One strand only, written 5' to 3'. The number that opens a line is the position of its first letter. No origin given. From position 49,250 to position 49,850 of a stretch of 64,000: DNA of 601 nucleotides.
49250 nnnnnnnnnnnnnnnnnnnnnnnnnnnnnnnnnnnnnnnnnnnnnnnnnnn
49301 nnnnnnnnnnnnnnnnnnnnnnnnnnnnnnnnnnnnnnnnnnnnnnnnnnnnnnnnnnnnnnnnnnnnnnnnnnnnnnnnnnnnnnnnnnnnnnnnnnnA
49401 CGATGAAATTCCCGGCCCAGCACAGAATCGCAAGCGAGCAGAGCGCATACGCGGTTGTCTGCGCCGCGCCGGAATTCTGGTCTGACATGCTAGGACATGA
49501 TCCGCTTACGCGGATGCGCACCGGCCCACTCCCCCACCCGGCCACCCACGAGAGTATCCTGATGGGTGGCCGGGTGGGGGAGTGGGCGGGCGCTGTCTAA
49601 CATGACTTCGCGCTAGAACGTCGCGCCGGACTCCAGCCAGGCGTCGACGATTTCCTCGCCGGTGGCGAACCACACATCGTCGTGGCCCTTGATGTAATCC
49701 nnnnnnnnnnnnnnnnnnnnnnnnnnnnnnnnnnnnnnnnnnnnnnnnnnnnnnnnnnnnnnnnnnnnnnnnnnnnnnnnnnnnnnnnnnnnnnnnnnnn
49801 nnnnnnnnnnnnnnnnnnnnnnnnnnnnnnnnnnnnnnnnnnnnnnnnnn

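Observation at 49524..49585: Copy 2 of the palindromic core element, in reversed orientation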

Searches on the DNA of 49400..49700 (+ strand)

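Call 12: search_rna_families(source=window, start=49400, end=49700, threshold=evalue, max_evalue=10)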
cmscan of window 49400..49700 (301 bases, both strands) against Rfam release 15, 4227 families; matches with E-value up to 10: 13.
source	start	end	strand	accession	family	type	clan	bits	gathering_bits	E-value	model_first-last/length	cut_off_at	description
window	49524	49589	+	RF02024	mir-1180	Gene; miRNA;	-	36.8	49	6.6e-05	1-68/68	no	mir-1180 microRNA precursor family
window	49515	49596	+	RF04092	MIR1508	Gene; miRNA;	-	35.9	70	8.5e-06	1-91/91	no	MIR1508 microRNA precursor family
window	49514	49593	-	RF01015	mir-885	Gene; miRNA;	-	35.5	66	3.5e-06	1-74/74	no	mir-885 microRNA precursor family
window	49521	49590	+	RF03837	mir-3138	Gene; miRNA;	-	34.1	90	0.00051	1-82/82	no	mir-3138 microRNA precursor family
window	49512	49597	+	RF03685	MIR9677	Gene; miRNA;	-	33.7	90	7.1e-05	1-87/87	no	MIR9677 microRNA precursor family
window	49521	49591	+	RF01015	mir-885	Gene; miRNA;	-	33.5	66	1.3e-05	1-74/74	no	mir-885 microRNA precursor family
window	49514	49597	-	RF00829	mir-149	Gene; miRNA;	-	23.8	79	0.077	1-86/86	no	mir-149 microRNA precursor family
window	49516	49593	+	RF02027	MIR2907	Gene; miRNA;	-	21.5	60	0.061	1-65/65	no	MIR2907 microRNA precursor family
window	49526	49588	+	RF02795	Pab91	Gene; snRNA; snoRNA; HACA-box;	-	21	71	0.11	1-57/57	no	Pab91 RNA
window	49519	49592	-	RF02027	MIR2907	Gene; miRNA;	-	20.8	60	0.096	1-65/65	no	MIR2907 microRNA precursor family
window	49530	49590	+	RF00381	Antizyme_FSE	Cis-reg; frameshift_element;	-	17.1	40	0.43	6-56/59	no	Antizyme RNA frameshifting stimulation element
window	49522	49581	-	RF00381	Antizyme_FSE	Cis-reg; frameshift_element;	-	16.4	40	0.66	6-52/59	no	Antizyme RNA frameshifting stimulation element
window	49489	49582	+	RF01670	P17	Gene; sRNA;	-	12.1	45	0.62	1-282/282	no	Pseudomonas sRNA P17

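Call 14: search_dna_similar(query=window:49440-49660:+, collection=plasmids, mode=distant, max_rows=30)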
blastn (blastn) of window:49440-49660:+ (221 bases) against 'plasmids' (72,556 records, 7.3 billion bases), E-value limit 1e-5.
Records with a match: 3; places in all: 10; records where one place covers at least 80% of the query: 0.
Best place of each record, by identity: 80-90% 3.
By first word of the organism name: Sphingopyxis 1; Novosphingobium 1; Sphingomonas 1.
By predicted mobility (MOB-suite, as given by PLSDB): mobilizable 2; conjugative 1.
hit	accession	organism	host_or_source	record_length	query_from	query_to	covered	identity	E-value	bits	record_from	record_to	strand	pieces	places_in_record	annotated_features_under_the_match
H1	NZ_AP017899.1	Sphingopyxis sp. FD7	-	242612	79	162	38%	82.4%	3e-12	80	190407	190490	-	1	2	none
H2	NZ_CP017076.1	Novosphingobium resinovorum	single cell,soil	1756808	79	154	34%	89.6%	1e-17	97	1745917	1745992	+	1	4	none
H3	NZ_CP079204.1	Sphingomonas sanguinis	cell culture,morning glory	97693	79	154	34%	89.6%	1e-17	97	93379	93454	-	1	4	none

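Call 15: get_annotated_region(hit=H2, flank=1500)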
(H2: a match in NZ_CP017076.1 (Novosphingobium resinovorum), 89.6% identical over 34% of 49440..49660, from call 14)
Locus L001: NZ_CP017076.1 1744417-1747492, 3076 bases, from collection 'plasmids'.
description: Novosphingobium resinovorum strain SA1 plasmid pSA1
organism: Novosphingobium resinovorum (NCBI taxid 158500)
taxonomy: Bacteria; Pseudomonadota; Alphaproteobacteria; Sphingomonadales; Sphingomonadaceae; Novosphingobium; Novosphingobium resinovorum
host: -; source: single cell,soil; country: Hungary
typing (MOB-suite, as given by PLSDB): conjugative; relaxase MOBP; mating-pair formation MPF_T
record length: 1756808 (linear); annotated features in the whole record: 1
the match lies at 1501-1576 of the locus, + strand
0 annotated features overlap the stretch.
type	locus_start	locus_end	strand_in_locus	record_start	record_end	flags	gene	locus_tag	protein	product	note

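Call 16: get_annotated_region(hit=H3, flank=1500)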
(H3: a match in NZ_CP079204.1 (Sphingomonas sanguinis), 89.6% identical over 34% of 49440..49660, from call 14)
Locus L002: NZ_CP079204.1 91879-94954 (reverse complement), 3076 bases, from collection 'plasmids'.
description: Sphingomonas sanguinis strain NP2-R2 plasmid pNP2-R2, complete sequence
organism: Sphingomonas sanguinis (NCBI taxid 33051)
taxonomy: Bacteria; Pseudomonadota; Alphaproteobacteria; Sphingomonadales; Sphingomonadaceae; Sphingomonas; Sphingomonas sanguinis
host: -; source: cell culture,morning glory; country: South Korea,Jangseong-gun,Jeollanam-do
typing (MOB-suite, as given by PLSDB): mobilizable; replicon rep_cluster_545,rep_cluster_596; relaxase MOBP
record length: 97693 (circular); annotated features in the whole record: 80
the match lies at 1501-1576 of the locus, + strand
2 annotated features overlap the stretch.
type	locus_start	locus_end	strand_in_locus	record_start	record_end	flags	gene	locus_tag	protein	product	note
CDS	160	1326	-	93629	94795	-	-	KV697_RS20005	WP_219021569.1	nucleotide sugar dehydrogenase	GO:0000271 - polysaccharide biosynthetic process [Evidence IEA]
CDS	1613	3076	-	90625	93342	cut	-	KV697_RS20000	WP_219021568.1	TonB-dependent receptor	GO:0006810 - transport [Evidence IEA]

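Call 17: get_annotated_region(hit=H1, flank=1500)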
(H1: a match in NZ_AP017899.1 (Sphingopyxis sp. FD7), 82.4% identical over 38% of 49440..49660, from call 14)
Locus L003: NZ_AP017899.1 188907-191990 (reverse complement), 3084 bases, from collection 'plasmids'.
description: Sphingopyxis sp. FD7 plasmid pSFD01, complete sequence
organism: Sphingopyxis sp. FD7 (NCBI taxid 1914525)
taxonomy: Bacteria; Pseudomonadota; Alphaproteobacteria; Sphingomonadales; Sphingomonadaceae; Sphingopyxis; Sphingopyxis sp. FD7
host: -; source: -; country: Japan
typing (MOB-suite, as given by PLSDB): mobilizable; replicon rep_cluster_542; relaxase MOBF
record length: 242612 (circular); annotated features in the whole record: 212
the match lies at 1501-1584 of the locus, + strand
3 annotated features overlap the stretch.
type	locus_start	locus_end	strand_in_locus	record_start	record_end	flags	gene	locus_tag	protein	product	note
CDS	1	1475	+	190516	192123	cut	-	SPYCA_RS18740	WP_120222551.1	NAD(P)/FAD-dependent oxidoreductase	-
CDS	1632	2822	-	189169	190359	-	-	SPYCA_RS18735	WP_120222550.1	lipid-transfer protein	-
CDS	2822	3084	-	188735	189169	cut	-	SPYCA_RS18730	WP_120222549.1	OB-fold domain-containing protein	-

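Call 64: build_rna_model(alignment_id=A4, structure=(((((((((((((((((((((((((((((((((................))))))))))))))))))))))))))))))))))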
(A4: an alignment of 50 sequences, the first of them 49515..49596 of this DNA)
Model R1 built from alignment A4 (50 sequences, 82 columns); structure: as given.
model positions 82; base pairs 33; branch points 0; effective number of sequences 1.25; information 0.692 bits per position. Calibrated on 0.2 Mb of random sequence (short: E-values are rough).
structure used (alignment columns):
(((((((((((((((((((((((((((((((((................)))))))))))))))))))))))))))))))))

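Call 65: search_with_rna_model(model_id=R1, source=window, max_evalue=10, filters=off)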
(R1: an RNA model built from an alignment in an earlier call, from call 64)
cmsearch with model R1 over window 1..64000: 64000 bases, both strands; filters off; matches with E-value up to 10: 32.
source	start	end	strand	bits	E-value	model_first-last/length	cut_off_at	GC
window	27821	27902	-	81.6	1.2e-14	1-82/82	no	0.66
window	49515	49596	+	78.3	5.6e-14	1-82/82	no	0.74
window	49516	49596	-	75.7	2e-13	1-82/82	no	0.75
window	27821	27902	+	74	4.3e-13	1-82/82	no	0.66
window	20050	20093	+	17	0.27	1-82/82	no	0.75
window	448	502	+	15.9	0.45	1-82/82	no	0.71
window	6487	6513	+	15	0.68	1-82/82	no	0.74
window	28438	28487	+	14.8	0.78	1-82/82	no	0.68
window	20050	20093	-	14.7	0.8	1-82/82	no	0.75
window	36013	36077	-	14.5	0.86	1-82/82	no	0.69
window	38607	38667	+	13.6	1.3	1-82/82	no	0.75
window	36013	36077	+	13.5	1.4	1-82/82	no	0.69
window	1455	1482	+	13.5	1.4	1-82/82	no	0.71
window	6487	6513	-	13.5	1.4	1-82/82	no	0.74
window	1455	1482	-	13.2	1.6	1-82/82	no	0.71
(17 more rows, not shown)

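Call 76: search_dna_similar(query=L003:700-2400:+, collection=plasmids, mode=near, max_rows=15)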
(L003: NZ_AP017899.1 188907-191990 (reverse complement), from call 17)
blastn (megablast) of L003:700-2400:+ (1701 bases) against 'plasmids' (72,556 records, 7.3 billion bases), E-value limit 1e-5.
Records with a match: 1; places in all: 2; records where one place covers at least 80% of the query: 1.
Best place of each record, by identity: >=99% 1.
By first word of the organism name: Sphingopyxis 1.
By predicted mobility (MOB-suite, as given by PLSDB): mobilizable 1.
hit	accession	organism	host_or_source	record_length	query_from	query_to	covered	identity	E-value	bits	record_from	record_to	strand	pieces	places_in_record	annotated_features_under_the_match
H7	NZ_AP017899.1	Sphingopyxis sp. FD7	-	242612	1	1701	100%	100.0%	0e+0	3142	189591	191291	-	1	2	NAD(P)/FAD-dependent oxidoreductase | lipid-transfer protein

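Call 77: search_dna_similar(query=L002:700-2400:+, collection=plasmids, mode=near, max_rows=15)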
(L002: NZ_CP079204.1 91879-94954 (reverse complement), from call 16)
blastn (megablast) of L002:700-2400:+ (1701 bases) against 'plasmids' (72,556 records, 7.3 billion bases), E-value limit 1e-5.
Records with a match: 22; places in all: 24; records where one place covers at least 80% of the query: 4.
Best place of each record, by identity: >=99% 1; 90-95% 3; 80-90% 8; 60-80% 10.
By first word of the organism name: Paracoccus 10; Sphingomonas 7; Sphingomonadaceae 3; Pacificitalea 1; Loktanella 1.
By predicted mobility (MOB-suite, as given by PLSDB): non-mobilizable 17; mobilizable 5.
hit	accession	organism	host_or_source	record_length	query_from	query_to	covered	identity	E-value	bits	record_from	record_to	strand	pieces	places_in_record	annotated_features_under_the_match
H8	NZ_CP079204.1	Sphingomonas sanguinis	cell culture,morning glory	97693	1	1701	100%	100.0%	0e+0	3142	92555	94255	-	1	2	TonB-dependent receptor | nucleotide sugar dehydrogenase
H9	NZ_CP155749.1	Sphingomonas parapaucimobilis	Chinese cabbage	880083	1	1701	89%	92.7%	0e+0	2184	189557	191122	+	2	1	TonB-dependent receptor | nucleotide sugar dehydrogenase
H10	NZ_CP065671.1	Sphingomonas paucimobilis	-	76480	1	1701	84%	90.9%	0e+0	1918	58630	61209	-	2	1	phytase | TonB-dependent receptor | nucleotide sugar dehydrogenase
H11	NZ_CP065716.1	Sphingomonas paucimobilis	-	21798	1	1701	83%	91.3%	0e+0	1935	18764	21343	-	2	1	phytase | TonB-dependent receptor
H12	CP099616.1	Sphingomonadaceae bacterium OTU29LAMAA1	Arabidopsis thaliana,pure culture,leaf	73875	909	1701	47%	85.8%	0e+0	835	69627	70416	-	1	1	TonB-dependent receptor | phytase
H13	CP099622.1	Sphingomonadaceae bacterium OTU29THOMA1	Arabidopsis thaliana,pure culture,leaf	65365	909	1701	47%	85.7%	0e+0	830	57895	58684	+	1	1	TonB-dependent receptor | phytase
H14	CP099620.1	Sphingomonadaceae bacterium OTU29MARTA1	Arabidopsis thaliana,pure culture,leaf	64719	909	1701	47%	85.4%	0e+0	819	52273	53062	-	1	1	TonB-dependent receptor | phytase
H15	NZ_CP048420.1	Sphingomonas insulae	Cell,soil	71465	909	1701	47%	84.8%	0e+0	791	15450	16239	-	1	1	TonB-dependent receptor | phytase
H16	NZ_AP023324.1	Sphingomonas paucimobilis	cell culture,human cell culture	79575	1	1027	44%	88.3%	0e+0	893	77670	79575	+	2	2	phytase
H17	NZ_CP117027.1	Sphingomonas hankookensis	Pure isolate,Tap water (bathroom)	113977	1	627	37%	81.9%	2e-146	527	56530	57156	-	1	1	nucleotide sugar dehydrogenase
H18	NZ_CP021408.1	Pacificitalea manganoxidans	cell culture,sediment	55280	1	627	37%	75.2%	2e-71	278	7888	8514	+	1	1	nucleotide sugar dehydrogenase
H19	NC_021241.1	Paracoccus marcusii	-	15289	1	609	36%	74.6%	2e-61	244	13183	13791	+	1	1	nucleotide sugar dehydrogenase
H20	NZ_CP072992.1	Loktanella salsilacus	-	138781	2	627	37%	72.3%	9e-41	176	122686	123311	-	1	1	nucleotide sugar dehydrogenase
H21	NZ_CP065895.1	Paracoccus marcusii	Cancer pagurus,whole ...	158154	1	609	36%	73.6%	5e-53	217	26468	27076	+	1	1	nucleotide sugar dehydrogenase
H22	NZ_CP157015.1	Paracoccus marcusii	Halophytes,cell culture,Suaeda maritima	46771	1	609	36%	73.6%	2e-51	211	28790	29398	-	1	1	nucleotide sugar dehydrogenase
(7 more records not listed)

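Call 78: get_annotated_region(hit=H9, flank=200)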
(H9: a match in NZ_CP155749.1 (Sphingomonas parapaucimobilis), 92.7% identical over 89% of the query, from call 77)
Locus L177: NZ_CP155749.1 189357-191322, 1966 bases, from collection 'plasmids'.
description: Sphingomonas parapaucimobilis strain YK209 plasmid unnamed1, complete sequence
organism: Sphingomonas parapaucimobilis (NCBI taxid 28213)
taxonomy: Bacteria; Pseudomonadota; Alphaproteobacteria; Sphingomonadales; Sphingomonadaceae; Sphingomonas; Sphingomonas parapaucimobilis
host: -; source: Chinese cabbage; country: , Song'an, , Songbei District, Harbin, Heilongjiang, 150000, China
typing (MOB-suite, as given by PLSDB): non-mobilizable
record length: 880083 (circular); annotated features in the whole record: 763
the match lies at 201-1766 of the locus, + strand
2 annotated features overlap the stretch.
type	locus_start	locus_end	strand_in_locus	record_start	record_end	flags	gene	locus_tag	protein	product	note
CDS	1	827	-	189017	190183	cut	-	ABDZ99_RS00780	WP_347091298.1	nucleotide sugar dehydrogenase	GO:0000271 - polysaccharide biosynthetic process [Evidence IEA]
CDS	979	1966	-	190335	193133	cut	-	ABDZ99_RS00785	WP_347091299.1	TonB-dependent receptor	GO:0006810 - transport [Evidence IEA]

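Call 79: get_annotated_region(hit=H10, flank=200)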
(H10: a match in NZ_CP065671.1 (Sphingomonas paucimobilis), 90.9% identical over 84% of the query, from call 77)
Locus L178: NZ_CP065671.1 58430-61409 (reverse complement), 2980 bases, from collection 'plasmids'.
description: Sphingomonas paucimobilis strain FDAARGOS_908 plasmid unnamed2, complete sequence
organism: Sphingomonas paucimobilis (NCBI taxid 13689)
taxonomy: Bacteria; Pseudomonadota; Alphaproteobacteria; Sphingomonadales; Sphingomonadaceae; Sphingomonas; Sphingomonas paucimobilis
host: -; source: -; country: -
typing (MOB-suite, as given by PLSDB): non-mobilizable; replicon rep_cluster_1131
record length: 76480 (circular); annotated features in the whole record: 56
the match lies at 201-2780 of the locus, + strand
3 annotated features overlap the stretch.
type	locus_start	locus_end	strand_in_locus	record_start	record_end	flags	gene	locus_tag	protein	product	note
CDS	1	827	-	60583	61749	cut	-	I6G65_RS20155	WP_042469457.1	nucleotide sugar dehydrogenase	GO:0000271 - polysaccharide biosynthetic process [Evidence IEA]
CDS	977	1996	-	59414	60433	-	-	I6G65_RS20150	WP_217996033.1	phytase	-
CDS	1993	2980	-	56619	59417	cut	-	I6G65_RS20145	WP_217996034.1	TonB-dependent receptor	GO:0006810 - transport [Evidence IEA]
